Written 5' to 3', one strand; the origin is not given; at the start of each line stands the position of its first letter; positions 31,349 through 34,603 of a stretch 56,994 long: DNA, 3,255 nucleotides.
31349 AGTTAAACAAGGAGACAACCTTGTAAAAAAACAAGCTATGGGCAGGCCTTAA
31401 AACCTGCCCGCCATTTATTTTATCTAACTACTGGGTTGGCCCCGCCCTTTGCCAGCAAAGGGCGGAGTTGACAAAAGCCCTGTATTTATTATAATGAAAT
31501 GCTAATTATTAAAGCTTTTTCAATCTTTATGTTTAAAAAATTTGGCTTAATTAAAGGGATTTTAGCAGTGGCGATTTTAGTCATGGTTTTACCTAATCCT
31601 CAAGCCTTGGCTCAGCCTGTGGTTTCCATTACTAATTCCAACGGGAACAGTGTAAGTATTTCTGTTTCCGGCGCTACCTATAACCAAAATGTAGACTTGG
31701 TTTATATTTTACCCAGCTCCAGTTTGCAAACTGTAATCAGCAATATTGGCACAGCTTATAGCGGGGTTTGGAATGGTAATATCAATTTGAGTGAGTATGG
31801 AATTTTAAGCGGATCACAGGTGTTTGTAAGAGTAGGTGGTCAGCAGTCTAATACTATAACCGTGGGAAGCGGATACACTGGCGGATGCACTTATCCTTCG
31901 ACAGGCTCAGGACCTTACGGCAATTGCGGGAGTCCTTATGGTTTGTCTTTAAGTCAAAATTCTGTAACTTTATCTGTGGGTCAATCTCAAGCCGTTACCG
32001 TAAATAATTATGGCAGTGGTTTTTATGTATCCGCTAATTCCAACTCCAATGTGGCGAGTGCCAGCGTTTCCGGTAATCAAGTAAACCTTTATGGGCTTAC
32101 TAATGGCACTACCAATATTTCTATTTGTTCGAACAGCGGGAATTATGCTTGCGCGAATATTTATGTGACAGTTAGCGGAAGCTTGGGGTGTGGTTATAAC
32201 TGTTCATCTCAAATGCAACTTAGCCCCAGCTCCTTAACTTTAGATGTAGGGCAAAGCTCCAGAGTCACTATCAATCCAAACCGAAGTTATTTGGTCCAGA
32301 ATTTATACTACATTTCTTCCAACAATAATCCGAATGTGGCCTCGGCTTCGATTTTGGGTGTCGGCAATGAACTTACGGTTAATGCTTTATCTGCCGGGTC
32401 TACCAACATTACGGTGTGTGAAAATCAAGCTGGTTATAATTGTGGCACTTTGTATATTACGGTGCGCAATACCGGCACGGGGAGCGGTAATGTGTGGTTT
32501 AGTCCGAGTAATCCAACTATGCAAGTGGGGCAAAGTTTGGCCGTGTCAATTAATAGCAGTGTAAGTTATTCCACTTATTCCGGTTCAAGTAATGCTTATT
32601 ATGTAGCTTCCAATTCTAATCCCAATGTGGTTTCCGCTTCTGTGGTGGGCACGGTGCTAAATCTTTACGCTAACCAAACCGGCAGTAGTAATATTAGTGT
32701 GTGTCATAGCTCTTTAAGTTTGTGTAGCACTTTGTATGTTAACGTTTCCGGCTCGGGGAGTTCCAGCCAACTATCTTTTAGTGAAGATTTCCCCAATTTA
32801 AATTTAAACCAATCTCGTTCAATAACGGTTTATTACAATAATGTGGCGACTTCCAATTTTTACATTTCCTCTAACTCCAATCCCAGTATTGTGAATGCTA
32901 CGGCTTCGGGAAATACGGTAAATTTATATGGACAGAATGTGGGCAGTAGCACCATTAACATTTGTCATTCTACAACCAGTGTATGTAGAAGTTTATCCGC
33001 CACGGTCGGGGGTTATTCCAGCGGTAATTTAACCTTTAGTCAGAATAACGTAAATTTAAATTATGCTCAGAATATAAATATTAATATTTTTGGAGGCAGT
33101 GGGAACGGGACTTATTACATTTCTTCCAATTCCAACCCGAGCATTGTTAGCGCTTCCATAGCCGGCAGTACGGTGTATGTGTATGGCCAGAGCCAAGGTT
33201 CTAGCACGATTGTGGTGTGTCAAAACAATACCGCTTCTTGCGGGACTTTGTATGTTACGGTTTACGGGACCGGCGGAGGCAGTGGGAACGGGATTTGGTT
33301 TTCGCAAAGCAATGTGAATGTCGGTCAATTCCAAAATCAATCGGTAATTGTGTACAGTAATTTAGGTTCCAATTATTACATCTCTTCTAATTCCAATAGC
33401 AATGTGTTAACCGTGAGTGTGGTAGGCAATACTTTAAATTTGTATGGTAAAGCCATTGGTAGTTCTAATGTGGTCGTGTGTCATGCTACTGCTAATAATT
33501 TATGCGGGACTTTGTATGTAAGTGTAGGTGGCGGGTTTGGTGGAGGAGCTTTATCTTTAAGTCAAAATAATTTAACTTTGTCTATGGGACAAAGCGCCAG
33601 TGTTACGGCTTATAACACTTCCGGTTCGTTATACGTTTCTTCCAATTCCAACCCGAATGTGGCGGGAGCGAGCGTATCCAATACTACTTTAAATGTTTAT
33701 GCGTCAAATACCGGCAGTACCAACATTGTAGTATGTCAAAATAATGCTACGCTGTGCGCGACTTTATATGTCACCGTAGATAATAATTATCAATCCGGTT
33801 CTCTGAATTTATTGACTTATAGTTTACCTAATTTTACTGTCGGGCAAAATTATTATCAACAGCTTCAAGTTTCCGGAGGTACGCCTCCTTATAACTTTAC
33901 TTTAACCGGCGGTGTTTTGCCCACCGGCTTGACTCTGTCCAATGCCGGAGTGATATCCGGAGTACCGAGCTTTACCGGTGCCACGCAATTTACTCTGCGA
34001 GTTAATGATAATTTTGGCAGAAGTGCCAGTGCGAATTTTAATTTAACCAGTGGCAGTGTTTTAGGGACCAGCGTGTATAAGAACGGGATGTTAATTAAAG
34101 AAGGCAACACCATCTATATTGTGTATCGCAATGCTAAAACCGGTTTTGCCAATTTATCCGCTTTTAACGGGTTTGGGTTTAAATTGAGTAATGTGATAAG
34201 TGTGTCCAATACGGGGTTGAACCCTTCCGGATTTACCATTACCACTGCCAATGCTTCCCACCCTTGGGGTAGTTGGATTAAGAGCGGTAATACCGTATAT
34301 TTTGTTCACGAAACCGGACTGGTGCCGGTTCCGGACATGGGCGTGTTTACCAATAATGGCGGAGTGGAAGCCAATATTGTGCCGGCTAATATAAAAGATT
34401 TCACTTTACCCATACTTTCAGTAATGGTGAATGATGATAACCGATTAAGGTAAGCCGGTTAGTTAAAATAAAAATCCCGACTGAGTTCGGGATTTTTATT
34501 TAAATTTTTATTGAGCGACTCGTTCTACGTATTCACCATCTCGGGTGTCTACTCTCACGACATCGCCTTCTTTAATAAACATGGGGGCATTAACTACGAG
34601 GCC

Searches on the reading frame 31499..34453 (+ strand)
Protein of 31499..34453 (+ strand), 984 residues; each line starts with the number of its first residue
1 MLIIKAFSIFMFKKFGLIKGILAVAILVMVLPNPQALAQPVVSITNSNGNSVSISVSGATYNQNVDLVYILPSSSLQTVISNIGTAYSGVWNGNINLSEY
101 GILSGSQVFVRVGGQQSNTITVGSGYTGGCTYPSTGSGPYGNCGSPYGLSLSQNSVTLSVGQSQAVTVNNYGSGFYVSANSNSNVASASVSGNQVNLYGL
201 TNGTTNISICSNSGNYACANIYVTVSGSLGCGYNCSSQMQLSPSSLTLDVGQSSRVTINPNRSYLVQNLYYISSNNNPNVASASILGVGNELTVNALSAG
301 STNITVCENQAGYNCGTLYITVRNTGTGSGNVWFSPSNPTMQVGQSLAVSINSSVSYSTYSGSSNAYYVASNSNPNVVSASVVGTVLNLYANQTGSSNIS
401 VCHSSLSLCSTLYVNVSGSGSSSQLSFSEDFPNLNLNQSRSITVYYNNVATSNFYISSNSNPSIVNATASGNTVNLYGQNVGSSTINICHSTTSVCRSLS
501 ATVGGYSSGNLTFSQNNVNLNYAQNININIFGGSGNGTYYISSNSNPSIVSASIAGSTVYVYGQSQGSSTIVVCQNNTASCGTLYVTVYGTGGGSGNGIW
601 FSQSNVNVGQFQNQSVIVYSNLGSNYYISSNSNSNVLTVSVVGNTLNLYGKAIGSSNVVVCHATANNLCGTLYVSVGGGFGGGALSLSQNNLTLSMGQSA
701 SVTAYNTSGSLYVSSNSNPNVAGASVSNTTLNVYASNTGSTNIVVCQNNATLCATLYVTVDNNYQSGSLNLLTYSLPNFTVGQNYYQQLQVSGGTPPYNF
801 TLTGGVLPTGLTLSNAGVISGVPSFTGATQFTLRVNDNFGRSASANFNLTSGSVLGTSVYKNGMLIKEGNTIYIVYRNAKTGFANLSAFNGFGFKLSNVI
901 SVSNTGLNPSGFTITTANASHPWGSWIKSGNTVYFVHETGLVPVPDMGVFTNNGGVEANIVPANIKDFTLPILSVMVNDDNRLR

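Call 31: search_protein_families(library=pfam, proteins=[window:31499-34453:+], max_evalue=0.001)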
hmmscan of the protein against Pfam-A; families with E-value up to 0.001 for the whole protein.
window:31499-34453:+ (984 aa): 3 families
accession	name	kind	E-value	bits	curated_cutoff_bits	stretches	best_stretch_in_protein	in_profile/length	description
PF13629.12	T2SS-T3SS_pil_N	-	9.7e-26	89.7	23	0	545-588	27-71/72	Pilus formation protein N terminal region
PF05345.18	He_PIG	-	1.2e-10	42.1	24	1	775-850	9-94/96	Putative Ig domain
PF02368.24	Big_2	-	2.3e-10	40.7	22.8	0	238-310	4-70/79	Bacterial Ig-like domain (group 2)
